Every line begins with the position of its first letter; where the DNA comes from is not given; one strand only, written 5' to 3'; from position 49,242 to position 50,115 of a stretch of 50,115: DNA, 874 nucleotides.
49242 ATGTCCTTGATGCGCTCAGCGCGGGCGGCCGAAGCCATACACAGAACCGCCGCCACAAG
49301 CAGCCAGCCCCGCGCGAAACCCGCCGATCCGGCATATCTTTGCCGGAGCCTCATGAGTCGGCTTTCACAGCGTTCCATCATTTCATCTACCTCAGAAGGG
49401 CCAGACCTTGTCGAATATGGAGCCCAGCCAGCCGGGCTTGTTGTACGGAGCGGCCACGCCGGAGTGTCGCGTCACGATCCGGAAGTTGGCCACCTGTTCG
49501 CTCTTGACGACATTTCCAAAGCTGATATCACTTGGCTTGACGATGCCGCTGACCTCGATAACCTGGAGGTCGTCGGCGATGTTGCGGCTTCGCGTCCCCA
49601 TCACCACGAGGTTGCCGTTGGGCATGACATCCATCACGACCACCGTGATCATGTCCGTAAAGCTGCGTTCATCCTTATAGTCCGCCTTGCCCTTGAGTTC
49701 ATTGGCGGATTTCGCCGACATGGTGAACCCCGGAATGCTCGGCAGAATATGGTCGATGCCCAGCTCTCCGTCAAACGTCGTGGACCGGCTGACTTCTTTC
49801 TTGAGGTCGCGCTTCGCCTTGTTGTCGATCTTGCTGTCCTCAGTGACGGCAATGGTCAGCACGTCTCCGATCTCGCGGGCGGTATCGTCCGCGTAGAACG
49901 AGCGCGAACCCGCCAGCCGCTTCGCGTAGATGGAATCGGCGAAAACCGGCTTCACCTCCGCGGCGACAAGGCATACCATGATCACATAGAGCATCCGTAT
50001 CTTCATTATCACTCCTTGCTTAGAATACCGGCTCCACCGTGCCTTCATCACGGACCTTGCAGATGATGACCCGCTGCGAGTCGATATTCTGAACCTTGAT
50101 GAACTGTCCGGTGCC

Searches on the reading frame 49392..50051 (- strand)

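Call 45: search_protein_families(library=pfam, proteins=[window:49392-50051:-], max_evalue=0.001)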
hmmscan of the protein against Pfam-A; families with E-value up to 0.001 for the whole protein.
window:49392-50051:- (219 aa): 1 family
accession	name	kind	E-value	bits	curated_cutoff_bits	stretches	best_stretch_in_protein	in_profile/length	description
PF02107.21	FlgH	-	1.5e-40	139.1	27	1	39-218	5-172/172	Flagellar L-ring protein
